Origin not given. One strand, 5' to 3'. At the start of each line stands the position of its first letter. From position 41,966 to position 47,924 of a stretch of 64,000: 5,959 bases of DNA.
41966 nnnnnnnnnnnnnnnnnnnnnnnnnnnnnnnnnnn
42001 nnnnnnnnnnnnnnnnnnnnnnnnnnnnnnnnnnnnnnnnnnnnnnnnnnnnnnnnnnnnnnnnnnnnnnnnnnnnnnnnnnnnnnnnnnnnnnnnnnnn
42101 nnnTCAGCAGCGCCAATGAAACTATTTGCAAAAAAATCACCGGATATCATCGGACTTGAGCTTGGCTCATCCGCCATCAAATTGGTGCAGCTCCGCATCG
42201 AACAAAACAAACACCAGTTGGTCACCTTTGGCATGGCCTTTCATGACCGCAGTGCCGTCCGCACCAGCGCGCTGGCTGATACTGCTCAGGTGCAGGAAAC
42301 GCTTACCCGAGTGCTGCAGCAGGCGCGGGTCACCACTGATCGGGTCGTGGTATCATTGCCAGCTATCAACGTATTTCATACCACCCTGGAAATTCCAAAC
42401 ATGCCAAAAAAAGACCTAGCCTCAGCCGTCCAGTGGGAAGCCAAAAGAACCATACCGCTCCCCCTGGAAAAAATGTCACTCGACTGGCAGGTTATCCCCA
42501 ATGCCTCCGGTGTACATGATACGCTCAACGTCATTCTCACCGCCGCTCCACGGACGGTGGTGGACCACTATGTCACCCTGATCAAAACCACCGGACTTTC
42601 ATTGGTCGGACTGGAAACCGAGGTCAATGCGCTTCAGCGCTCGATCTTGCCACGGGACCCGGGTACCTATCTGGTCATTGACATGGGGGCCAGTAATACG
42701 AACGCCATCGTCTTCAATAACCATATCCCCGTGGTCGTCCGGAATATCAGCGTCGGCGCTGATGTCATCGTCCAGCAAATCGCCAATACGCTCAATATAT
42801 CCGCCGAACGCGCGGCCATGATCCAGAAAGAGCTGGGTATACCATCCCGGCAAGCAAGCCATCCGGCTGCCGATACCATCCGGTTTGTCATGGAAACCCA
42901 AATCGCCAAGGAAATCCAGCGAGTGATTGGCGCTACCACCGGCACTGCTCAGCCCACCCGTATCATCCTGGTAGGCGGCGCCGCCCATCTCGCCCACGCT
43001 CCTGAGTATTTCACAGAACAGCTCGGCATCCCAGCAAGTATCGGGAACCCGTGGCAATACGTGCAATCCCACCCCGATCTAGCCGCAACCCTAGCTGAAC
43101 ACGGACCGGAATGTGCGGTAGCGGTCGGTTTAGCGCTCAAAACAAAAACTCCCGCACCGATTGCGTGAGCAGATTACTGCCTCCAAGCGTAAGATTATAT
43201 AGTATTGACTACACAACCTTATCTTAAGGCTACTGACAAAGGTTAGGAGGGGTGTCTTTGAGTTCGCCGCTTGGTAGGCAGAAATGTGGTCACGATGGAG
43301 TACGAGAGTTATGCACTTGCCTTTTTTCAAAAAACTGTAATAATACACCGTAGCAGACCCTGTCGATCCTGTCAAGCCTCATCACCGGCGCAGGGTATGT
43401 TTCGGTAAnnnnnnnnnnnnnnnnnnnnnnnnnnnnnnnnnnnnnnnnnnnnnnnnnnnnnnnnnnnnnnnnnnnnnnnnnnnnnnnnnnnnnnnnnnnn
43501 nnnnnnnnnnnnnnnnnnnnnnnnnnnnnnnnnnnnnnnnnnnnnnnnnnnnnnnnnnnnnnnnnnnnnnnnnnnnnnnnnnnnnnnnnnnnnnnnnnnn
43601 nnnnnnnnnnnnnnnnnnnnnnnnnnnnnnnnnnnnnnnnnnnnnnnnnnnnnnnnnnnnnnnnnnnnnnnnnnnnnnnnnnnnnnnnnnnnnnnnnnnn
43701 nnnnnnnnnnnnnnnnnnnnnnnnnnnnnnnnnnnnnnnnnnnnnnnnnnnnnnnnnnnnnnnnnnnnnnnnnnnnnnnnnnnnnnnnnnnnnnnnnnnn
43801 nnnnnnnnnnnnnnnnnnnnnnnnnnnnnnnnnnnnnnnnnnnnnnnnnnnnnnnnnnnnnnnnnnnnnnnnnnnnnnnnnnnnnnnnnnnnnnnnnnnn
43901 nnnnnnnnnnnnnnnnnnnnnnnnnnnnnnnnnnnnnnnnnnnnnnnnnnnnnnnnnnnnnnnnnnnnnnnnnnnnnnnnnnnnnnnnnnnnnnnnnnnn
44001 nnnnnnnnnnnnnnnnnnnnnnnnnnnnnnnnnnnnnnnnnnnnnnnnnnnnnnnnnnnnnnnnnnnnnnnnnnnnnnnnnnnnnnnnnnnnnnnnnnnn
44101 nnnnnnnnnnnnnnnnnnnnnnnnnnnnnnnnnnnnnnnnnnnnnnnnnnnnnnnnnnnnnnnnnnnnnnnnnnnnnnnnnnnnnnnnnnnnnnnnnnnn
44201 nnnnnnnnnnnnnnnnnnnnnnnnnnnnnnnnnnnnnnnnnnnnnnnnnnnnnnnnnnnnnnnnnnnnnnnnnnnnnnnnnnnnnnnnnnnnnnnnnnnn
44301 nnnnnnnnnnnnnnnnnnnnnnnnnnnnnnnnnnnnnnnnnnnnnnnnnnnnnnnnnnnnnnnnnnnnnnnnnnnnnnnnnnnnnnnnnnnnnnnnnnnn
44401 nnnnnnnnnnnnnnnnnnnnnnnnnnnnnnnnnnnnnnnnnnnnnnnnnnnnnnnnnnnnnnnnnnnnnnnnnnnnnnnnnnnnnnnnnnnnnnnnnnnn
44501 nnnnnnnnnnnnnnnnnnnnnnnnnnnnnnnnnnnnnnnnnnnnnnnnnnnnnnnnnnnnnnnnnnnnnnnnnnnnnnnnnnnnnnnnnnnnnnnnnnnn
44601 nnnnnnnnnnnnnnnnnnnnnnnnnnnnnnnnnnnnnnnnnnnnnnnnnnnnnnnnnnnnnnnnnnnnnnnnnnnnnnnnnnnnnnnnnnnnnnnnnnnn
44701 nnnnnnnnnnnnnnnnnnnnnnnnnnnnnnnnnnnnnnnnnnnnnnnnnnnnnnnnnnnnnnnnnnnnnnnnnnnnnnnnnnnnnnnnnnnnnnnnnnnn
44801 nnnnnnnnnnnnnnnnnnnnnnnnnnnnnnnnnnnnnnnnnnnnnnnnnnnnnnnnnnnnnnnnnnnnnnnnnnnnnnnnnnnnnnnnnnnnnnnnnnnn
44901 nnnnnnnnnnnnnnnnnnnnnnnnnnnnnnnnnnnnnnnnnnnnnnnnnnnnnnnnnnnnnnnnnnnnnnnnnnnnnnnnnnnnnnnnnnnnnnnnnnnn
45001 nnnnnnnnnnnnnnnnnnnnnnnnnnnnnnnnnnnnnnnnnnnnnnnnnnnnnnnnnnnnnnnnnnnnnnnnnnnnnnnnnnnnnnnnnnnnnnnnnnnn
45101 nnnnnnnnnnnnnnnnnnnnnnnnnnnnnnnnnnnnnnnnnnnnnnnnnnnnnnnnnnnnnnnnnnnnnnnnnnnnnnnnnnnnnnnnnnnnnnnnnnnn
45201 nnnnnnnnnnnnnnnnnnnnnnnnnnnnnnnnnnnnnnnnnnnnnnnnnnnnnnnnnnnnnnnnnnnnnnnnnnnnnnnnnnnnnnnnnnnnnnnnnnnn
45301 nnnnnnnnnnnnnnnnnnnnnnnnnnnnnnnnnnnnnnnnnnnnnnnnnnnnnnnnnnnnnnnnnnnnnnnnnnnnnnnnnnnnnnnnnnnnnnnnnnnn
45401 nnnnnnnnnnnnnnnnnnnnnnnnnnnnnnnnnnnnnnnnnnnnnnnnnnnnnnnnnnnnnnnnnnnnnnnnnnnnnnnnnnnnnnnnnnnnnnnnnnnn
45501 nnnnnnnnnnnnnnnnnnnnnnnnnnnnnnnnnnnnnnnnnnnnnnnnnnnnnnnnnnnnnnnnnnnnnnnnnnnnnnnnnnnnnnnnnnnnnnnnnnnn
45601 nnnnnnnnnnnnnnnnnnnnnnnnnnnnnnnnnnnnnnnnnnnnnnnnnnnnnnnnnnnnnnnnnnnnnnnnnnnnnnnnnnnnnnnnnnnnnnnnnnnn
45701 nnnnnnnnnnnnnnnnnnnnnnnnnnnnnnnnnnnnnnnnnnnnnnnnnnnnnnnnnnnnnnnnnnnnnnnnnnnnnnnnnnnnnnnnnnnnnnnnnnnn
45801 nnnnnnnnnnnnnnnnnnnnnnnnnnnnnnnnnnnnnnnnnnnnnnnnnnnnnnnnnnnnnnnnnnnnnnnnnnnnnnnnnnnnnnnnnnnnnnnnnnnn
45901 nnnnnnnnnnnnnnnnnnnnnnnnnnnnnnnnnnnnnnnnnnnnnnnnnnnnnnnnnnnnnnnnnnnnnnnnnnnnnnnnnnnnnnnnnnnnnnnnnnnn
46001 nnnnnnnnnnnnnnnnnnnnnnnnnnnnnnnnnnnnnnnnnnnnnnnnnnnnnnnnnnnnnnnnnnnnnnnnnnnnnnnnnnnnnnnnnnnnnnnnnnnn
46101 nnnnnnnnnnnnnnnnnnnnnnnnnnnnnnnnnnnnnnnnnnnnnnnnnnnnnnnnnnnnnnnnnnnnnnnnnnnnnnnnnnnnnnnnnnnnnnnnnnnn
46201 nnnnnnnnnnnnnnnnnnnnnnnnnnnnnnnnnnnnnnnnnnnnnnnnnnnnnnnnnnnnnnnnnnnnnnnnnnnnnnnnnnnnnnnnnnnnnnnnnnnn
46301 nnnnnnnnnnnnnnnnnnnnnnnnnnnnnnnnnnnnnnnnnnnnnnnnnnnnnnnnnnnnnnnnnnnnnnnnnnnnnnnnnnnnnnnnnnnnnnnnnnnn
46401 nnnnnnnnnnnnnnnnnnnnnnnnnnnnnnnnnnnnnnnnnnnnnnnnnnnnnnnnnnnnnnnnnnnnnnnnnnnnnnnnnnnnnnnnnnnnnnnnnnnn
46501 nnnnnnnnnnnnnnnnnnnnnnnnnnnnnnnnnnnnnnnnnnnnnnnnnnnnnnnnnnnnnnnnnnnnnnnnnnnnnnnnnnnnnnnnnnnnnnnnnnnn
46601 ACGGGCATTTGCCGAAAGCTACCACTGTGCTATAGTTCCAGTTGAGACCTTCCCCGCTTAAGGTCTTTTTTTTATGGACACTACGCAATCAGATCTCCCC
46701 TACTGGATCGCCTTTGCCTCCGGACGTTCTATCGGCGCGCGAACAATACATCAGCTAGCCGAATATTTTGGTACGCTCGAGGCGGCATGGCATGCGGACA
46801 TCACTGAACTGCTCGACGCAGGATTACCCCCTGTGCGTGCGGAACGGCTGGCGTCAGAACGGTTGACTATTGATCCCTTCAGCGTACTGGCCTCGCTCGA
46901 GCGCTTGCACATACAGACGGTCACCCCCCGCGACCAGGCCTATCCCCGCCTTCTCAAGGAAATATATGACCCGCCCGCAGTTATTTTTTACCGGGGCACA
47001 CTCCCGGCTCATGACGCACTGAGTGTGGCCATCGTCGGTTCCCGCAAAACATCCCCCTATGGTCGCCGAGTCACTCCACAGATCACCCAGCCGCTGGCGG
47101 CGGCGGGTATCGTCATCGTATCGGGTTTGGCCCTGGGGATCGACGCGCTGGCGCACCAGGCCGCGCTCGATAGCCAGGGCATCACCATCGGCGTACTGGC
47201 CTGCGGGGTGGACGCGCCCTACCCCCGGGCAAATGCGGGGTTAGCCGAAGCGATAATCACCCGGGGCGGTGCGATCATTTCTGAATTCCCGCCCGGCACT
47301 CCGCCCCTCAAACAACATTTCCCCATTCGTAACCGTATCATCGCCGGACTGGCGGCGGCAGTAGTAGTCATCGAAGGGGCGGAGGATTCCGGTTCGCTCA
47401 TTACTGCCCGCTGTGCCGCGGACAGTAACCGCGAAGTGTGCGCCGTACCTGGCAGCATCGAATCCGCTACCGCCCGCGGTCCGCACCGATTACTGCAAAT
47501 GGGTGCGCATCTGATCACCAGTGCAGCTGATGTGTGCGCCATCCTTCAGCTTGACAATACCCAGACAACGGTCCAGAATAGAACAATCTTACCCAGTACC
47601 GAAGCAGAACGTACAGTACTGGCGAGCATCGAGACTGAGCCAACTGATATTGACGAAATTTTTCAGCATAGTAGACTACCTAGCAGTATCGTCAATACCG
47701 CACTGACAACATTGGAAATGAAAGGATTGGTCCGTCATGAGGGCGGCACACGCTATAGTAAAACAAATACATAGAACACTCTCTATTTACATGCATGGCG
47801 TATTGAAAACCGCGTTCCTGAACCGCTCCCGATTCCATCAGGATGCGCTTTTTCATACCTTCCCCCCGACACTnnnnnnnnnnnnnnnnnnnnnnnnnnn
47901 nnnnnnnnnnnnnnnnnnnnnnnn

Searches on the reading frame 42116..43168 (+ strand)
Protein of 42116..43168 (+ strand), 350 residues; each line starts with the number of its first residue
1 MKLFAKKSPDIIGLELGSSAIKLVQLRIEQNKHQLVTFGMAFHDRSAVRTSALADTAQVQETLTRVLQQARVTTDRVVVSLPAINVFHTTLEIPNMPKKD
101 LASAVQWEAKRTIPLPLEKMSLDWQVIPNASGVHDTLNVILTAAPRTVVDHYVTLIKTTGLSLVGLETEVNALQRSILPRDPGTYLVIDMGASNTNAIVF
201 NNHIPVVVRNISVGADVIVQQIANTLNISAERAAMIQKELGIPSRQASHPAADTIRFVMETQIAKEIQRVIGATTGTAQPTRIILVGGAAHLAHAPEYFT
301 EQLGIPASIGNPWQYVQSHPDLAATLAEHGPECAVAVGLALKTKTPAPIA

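Call 63: search_protein_families(library=pfam, proteins=[window:42116-43168:+], max_evalue=0.00001)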
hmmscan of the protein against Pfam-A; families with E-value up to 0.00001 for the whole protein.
window:42116-43168:+ (350 aa): 2 families
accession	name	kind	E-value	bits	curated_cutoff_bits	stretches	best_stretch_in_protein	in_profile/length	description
PF11104.14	PilM_2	-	8.4e-40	137.2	27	1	13-343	1-339/340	Type IV pilus assembly protein PilM;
PF14450.12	FtsA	-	1.5e-11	45.2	31.8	1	187-337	2-126/127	Cell division protein FtsA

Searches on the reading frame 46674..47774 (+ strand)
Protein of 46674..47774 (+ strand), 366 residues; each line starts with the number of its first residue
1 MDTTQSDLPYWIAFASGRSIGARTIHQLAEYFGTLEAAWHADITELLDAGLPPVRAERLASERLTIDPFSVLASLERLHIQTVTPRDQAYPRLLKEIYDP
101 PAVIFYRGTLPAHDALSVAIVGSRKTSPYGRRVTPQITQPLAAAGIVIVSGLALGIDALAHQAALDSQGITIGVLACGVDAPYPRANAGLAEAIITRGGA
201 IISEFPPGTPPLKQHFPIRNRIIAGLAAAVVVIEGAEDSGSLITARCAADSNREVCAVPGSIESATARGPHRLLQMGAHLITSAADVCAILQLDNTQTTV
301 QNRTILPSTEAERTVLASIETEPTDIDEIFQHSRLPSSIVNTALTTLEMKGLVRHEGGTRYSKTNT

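Call 61: search_protein_families(library=ncbifam, proteins=[window:46674-47774:+], max_evalue=0.01)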
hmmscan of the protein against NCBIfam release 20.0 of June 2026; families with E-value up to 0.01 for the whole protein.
window:46674-47774:+ (366 aa): 3 families
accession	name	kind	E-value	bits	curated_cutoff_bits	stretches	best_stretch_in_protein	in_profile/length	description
TIGR00732.1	dprA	equivalog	1e-77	260.2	191.15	1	75-289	4-218/220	DNA-processing protein DprA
NF008007.0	PRK10736.1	equivalog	2.6e-75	253.9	495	1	27-354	20-352/374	DNA-protecting protein DprA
TIGR00725.1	TIGR00725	hypoth_equivalog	2.8e-05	23.6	106.9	1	117-175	3-61/159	TIGR00725 family protein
